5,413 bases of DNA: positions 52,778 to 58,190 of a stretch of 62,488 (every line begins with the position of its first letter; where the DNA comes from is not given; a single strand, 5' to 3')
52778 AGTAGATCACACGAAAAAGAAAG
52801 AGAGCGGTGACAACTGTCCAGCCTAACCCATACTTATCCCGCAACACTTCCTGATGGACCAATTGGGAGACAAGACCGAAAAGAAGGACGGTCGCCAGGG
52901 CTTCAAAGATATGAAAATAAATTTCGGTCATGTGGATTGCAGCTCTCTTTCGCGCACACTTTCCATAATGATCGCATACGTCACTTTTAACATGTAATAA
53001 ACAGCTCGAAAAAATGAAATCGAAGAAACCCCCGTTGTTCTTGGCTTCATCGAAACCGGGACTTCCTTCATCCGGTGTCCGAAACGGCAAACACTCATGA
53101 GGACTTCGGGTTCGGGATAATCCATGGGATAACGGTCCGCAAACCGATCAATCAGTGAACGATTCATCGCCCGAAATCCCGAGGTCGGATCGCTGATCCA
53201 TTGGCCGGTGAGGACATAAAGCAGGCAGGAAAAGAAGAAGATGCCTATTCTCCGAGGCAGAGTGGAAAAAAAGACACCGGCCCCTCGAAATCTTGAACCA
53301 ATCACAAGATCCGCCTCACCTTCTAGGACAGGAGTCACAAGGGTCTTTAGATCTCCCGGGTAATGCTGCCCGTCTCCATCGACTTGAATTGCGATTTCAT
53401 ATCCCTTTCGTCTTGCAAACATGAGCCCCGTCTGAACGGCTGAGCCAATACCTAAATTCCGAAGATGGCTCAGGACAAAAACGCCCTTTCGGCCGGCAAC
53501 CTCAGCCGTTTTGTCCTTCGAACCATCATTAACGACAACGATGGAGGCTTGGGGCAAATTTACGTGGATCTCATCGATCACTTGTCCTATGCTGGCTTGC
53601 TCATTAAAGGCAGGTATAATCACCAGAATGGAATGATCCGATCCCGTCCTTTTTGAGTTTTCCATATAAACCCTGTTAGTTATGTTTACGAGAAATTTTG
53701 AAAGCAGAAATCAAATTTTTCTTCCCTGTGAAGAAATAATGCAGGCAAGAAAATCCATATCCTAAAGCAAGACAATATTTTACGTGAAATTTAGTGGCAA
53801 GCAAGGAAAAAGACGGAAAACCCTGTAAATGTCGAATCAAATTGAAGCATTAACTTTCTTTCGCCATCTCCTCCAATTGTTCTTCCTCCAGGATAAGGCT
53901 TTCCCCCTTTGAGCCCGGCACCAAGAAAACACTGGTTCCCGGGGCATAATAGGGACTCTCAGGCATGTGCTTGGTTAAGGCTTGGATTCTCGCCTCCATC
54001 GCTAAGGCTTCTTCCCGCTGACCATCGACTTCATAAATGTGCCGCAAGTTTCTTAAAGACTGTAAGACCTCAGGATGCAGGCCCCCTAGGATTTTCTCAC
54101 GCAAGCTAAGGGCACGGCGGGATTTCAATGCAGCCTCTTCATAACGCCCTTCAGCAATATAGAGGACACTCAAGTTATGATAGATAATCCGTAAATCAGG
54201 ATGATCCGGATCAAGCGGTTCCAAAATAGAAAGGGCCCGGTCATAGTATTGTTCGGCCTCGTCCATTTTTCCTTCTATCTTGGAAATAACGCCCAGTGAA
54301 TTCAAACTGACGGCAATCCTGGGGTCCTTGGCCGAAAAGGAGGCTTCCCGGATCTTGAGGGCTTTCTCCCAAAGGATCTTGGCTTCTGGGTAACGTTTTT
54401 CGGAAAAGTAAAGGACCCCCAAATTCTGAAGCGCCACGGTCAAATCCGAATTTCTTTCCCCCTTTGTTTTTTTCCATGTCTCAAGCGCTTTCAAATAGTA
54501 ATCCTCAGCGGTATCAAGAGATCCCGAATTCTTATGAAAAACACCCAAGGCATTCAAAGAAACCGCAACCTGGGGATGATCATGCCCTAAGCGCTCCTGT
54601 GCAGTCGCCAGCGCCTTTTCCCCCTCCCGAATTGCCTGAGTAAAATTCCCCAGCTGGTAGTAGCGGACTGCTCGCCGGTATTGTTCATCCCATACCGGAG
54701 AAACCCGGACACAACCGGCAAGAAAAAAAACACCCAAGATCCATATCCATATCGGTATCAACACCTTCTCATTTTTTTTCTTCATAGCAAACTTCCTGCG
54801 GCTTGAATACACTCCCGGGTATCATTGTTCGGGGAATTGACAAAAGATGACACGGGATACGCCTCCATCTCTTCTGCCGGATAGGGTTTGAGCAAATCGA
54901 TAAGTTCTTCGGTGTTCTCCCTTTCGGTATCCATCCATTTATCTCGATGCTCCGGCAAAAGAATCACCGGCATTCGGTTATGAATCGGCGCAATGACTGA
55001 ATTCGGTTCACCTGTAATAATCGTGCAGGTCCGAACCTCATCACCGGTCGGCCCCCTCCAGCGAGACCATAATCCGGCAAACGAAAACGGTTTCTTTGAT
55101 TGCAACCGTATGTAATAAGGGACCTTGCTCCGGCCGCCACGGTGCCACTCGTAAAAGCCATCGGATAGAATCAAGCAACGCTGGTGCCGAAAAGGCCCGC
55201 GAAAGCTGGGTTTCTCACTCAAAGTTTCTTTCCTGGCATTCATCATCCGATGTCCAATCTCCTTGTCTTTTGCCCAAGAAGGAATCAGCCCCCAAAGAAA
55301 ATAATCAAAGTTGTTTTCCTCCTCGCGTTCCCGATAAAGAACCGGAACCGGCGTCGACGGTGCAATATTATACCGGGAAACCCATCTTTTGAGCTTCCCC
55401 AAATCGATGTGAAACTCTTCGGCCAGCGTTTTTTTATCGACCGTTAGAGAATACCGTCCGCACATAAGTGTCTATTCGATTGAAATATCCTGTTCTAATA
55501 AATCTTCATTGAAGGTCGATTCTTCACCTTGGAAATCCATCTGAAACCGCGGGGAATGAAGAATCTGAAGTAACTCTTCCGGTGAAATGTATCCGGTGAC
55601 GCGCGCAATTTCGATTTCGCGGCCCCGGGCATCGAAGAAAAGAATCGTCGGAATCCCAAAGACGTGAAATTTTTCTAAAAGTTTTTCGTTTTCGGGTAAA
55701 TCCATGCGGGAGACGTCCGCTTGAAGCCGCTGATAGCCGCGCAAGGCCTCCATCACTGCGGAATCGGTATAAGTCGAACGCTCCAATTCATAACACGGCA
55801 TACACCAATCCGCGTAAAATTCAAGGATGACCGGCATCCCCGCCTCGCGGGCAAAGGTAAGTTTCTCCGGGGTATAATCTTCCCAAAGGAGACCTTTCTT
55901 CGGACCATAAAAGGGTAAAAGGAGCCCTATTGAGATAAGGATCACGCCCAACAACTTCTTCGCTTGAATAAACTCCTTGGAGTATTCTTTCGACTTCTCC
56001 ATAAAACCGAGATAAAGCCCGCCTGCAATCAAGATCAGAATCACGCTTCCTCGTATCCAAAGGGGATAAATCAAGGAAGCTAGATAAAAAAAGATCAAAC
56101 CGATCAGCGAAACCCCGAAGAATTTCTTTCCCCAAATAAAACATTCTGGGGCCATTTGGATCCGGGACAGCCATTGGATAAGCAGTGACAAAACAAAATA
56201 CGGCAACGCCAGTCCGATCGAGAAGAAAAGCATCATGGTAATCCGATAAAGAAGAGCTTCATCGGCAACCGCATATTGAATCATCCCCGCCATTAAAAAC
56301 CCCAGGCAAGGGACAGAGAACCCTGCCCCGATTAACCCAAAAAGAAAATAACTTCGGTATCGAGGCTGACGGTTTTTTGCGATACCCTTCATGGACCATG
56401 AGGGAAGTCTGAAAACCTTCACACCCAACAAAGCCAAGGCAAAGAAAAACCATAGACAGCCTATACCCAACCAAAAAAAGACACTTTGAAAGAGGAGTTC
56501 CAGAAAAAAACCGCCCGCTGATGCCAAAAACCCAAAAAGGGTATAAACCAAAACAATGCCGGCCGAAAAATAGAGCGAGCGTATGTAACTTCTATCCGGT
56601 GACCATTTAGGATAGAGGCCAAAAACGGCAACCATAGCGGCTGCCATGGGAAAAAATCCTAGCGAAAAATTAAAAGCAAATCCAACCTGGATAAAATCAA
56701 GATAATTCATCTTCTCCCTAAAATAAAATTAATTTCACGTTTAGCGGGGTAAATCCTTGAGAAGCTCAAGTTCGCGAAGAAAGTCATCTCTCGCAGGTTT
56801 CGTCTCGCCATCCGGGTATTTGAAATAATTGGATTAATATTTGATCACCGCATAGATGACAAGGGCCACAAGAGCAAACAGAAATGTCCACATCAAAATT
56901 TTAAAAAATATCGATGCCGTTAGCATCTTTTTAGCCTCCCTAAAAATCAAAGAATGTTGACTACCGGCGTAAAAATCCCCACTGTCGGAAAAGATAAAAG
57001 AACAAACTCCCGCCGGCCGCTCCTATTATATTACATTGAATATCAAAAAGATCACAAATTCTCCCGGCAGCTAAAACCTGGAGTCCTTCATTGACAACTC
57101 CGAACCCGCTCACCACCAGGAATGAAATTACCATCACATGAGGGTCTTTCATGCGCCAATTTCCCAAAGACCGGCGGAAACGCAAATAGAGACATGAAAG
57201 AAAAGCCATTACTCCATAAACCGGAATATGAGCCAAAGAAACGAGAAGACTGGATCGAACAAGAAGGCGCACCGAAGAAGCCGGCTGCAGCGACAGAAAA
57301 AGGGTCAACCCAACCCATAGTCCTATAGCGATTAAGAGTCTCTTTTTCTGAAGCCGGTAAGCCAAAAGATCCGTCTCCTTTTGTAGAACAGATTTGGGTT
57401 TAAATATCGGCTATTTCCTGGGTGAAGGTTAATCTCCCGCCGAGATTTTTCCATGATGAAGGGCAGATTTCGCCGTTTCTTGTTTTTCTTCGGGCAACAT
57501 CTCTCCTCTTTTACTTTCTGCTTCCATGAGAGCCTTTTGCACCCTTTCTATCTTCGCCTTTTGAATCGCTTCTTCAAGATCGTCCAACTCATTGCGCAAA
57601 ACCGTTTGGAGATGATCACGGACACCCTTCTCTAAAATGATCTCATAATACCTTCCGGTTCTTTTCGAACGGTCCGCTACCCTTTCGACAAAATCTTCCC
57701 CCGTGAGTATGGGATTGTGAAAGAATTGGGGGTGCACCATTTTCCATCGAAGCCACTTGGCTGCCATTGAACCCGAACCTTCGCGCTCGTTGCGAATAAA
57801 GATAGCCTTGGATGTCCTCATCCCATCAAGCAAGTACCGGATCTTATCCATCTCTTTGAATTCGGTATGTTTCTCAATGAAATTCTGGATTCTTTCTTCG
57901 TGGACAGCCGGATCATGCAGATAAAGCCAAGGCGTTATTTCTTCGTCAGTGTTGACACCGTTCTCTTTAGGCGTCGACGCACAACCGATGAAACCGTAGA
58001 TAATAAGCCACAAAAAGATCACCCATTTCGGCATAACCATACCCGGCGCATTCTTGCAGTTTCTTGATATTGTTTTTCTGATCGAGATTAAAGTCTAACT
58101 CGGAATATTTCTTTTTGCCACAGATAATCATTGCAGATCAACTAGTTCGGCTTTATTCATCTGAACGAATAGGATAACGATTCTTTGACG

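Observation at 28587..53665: Envelope-glycan supercluster of about 25 kb, built from duplicated modules, with no recognisable Wzx/Wzz/initiating transferase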

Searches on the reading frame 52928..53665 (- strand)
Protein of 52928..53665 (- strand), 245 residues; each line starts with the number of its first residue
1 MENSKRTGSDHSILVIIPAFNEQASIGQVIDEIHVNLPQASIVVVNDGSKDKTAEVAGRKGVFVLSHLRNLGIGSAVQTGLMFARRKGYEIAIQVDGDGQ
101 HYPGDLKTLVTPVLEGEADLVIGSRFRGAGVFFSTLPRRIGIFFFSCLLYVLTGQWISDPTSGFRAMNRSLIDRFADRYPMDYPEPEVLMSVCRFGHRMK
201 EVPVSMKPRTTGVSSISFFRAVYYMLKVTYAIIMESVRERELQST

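Call 5: search_protein_families(library=pfam, proteins=[window:52928-53665:-], max_evalue=0.01)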
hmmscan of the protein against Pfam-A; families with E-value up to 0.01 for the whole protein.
window:52928-53665:- (245 aa): 2 families
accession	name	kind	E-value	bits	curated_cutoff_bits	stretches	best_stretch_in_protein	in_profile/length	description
PF00535.33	Glycos_transf_2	-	3.8e-22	79.4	23.3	1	15-173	2-165/168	Glycosyl transferase family 2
PF13641.12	Glyco_tranf_2_3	-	3.9e-05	24.2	27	1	12-78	2-76/230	Glycosyltransferase like family 2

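Call 13: search_protein_families(library=ncbifam, proteins=[window:52928-53665:-], max_evalue=0.001)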
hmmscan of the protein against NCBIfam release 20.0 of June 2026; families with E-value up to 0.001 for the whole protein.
window:52928-53665:- (245 aa): 14 families
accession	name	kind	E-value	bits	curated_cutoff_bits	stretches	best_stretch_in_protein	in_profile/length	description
NF058614.1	PPMAGASynPpgS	equivalog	3.2e-28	98.7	370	1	14-204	3-194/226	polyprenyl-phospho-N-acetylgalactosaminyl synthase PpgS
TIGR04182.1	glyco_TIGR04182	equivalog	4.3e-25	88.7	325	1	13-212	2-196/293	S-layer glycoprotein N-glycosyltransferase AglJ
NF041391.1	DPhHxTase_Halo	equivalog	6.4e-18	64.5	375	1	19-210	3-187/213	dolichyl-phosphate hexose transferase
TIGR03937.1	PgaC_IcaA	equivalog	2.6e-10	39.8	422.3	1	9-98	43-135/407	poly-beta-1,6-N-acetyl-D-glucosamine synthase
NF047588.1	GlcsyltransPgfSStrep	equivalog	4.3e-10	39.3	500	1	13-225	3-214/308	glycosyltransferase PgfS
NF007986.1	PRK10714.1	equivalog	1.9e-09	37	529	1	13-231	8-225/316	undecaprenyl-phosphate 4-deoxy-4-formamido-L-arabinose transferase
NF010496.0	PRK13915.1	equivalog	1.1e-08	34.5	262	1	9-67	29-91/307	glucosyl-3-phosphoglycerate synthase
TIGR04283.1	glyco_like_mftF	equivalog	1.3e-07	31.5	182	1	15-84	3-71/221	TIGR04283 family arsenosugar biosynthesis glycosyltransferase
TIGR03469.1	HpnB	hypoth_equivalog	2.9e-07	29.9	379.25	1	12-161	45-205/386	hopene-associated glycosyltransferase HpnB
NF007482.0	PRK10073.1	equivalog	2.1e-06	27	423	1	11-119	6-116/334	glycosyltransferase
TIGR03965.1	mycofact_glyco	equivalog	2.4e-06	26.7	280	1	9-121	72-187/467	mycofactocin biosynthesis glycosyltransferase MftF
NF041865.1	EpsU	equivalog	3.3e-06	26.4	700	1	11-108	39-142/394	exopolysaccharide biosynthesis GT2 family glycosyltransferase EpsU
NF053846.1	glyco_with_XrtP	equivalog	4.3e-05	22.4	520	1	11-56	41-86/440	XrtP-associated glycosyltransferase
NF041875.1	EPS_EpsD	equivalog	0.0005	19.6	370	1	15-123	3-114/325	exopolysaccharide biosynthesis glycosyltransferase EpsD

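Call 28: search_solved_structures(query=window:52928-53665:-, max_evalue=0.01)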
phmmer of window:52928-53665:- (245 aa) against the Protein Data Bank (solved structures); distinct sequences matched with E-value up to 0.01: 11.
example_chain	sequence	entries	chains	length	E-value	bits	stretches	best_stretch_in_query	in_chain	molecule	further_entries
5mlz_A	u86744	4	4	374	1.5e-10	44.1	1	12-230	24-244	Dolichol monophosphate mannose synthase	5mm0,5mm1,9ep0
9bhc_C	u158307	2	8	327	9.5e-09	38.3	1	13-229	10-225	Undecaprenyl-phosphate 4-deoxy-4-formamido-L-arabinose transferase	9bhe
8vxh_A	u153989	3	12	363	1.2e-08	37.9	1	13-229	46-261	Undecaprenyl-phosphate 4-deoxy-4-formamido-L-arabinose transferase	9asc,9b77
9hwj_A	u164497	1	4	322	1.4e-07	34.5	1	13-229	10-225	Undecaprenyl-phosphate 4-deoxy-4-formamido-L-arabinose transferase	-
6p61_A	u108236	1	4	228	4.5e-05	26.3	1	12-98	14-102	Glycosyltransferase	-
5ekp_C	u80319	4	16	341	0.0001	25.1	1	13-176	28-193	Uncharacterized glycosyltransferase sll0501 | Glycosyltransferase sll0501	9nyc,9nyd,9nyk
9nye_A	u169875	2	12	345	0.00011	25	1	13-176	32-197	Glycosyltransferase sll0501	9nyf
5eke_A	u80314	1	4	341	0.00014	24.6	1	13-176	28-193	Uncharacterized glycosyltransferase sll0501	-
4y6n_A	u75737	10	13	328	0.0058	19.3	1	11-127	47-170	Glucosyl-3-phosphoglycerate synthase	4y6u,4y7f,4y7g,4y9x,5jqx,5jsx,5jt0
3e25_A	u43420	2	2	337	0.0059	19.3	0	11-127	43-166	Putative uncharacterized protein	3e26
4ddz_A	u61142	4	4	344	0.0065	19.2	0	11-127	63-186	GLUCOSYL-3-PHOSPHOGLYCERATE SYNTHASE (GpgS) | Glucosyl-3-phosphoglycerate synthase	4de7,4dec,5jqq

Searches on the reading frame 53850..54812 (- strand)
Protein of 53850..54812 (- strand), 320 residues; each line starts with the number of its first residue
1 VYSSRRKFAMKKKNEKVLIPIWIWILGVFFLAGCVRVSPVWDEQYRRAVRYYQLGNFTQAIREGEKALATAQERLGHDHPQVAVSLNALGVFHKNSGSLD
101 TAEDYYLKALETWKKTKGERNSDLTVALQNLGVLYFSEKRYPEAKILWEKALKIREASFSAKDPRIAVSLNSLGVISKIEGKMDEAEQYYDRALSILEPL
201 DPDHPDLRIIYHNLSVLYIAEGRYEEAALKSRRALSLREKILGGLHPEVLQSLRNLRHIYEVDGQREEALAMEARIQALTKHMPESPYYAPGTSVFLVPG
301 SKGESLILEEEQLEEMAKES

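Call 5: search_protein_families(library=pfam, proteins=[window:53850-54812:-], max_evalue=0.01)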
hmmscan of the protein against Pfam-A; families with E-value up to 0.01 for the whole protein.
window:53850-54812:- (320 aa): 17 families
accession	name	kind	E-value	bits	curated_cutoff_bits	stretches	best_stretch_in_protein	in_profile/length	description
PF13424.12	TPR_12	-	5.4e-50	167.9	30.1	5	166-240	2-77/77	Tetratricopeptide repeat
PF13374.12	TPR_10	-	1.9e-32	110.8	27.5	5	127-164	4-41/42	Tetratricopeptide repeat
PF24885.1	TPR_NPHP3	-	1.4e-29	103.6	100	3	53-157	111-215/239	Nephrocystin-3 TPR domain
PF07719.23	TPR_2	-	2.3e-21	74.5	27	2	127-155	3-31/34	Tetratricopeptide repeat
PF00515.34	TPR_1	-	3.9e-20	71.2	27.8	2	127-155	3-31/34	Tetratricopeptide repeat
PF13181.12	TPR_8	-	5.5e-16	57.8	25.7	0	169-196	3-30/34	Tetratricopeptide repeat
PF13176.12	TPR_7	-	1.1e-12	47.4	27.9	0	211-239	2-30/36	Tetratricopeptide repeat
PF17874.7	TPR_MalT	-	1.7e-10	41.1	45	1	125-281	40-192/336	MalT-like TPR region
PF13431.12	TPR_17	-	1.5e-08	34.7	24.4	0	161-188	7-34/34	Tetratricopeptide repeat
PF13428.12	TPR_14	-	4.1e-08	33.6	23.5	0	42-71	2-31/44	Tetratricopeptide repeat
PF13432.12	TPR_16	-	7e-08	33.2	32.7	0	45-111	1-59/65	Tetratricopeptide repeat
PF14559.12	TPR_19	-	1.4e-07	32.1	25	1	180-227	4-44/68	Tetratricopeptide repeat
PF10516.15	SHNi-TPR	-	0.00048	20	21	0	222-242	15-35/38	SHNi-TPR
PF21325.3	SHPRH_helical-1st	-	0.0011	19.6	27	0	211-262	27-78/95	E3 ubiquitin-protein ligase SHPRH, first helical domain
PF10345.15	Cohesin_load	-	0.0016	17.3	25.8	0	133-208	363-445/585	Cohesin loading factor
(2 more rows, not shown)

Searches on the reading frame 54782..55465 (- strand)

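Call 5: search_protein_families(library=pfam, proteins=[window:54782-55465:-], max_evalue=0.01)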
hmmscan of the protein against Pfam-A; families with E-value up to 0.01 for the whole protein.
window:54782-55465:- (227 aa): 1 family
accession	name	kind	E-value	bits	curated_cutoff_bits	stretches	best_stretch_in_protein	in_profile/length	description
PF02586.19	SRAP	-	3.8e-78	262.3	27.1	1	1-212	1-214/214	SOS response associated peptidase (SRAP)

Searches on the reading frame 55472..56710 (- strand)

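Call 5: search_protein_families(library=pfam, proteins=[window:55472-56710:-], max_evalue=0.01)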
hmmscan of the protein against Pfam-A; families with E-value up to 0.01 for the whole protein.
window:55472-56710:- (412 aa): 5 families
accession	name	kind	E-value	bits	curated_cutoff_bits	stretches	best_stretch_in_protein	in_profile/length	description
PF13098.12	Thioredoxin_2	-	3.4e-12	47.1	27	1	288-384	2-104/104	Thioredoxin-like domain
PF02683.22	DsbD_TM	-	6.5e-11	42.4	27.1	1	4-209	6-214/219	Cytochrome C biogenesis protein transmembrane domain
PF13899.12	Thioredoxin_7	-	7.8e-11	42.4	27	1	276-361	2-83/83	Thioredoxin-like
PF00085.26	Thioredoxin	-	5.9e-10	39.5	23.5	1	292-383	19-100/103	Thioredoxin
PF03190.21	Thioredox_DsbH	-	0.0076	16.7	27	0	275-343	21-88/163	Protein of unknown function, DUF255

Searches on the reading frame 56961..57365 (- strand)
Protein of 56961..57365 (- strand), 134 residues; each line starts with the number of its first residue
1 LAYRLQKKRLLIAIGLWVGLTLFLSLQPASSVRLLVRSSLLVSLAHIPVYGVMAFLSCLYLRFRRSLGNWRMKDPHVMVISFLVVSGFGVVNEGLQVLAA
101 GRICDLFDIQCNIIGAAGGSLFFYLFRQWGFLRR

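Call 10: search_protein_families(library=pfam, proteins=[window:56961-57365:-], max_evalue=0.001)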
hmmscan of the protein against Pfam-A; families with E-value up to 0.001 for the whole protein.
window:56961-57365:- (134 aa): 1 family
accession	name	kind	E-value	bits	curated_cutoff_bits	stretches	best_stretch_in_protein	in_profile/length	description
PF04892.17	VanZ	-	3.4e-07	31.3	30.1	1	12-127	3-126/126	VanZ like family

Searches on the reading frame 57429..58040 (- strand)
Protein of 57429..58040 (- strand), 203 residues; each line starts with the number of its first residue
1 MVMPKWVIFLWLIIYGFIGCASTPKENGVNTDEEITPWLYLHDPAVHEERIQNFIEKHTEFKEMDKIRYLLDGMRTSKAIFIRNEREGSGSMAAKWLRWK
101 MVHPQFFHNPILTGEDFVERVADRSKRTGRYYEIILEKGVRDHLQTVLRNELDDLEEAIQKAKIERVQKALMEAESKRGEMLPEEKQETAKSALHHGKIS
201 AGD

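Call 10: search_protein_families(library=pfam, proteins=[window:57429-58040:-], max_evalue=0.001)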
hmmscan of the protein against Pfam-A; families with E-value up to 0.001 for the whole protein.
window:57429-58040:- (203 aa): 1 family
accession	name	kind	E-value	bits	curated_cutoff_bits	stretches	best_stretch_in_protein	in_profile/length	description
PF17263.7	DUF5329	-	4.9e-11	43.2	27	1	64-155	4-94/95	Family of unknown function (DUF5329)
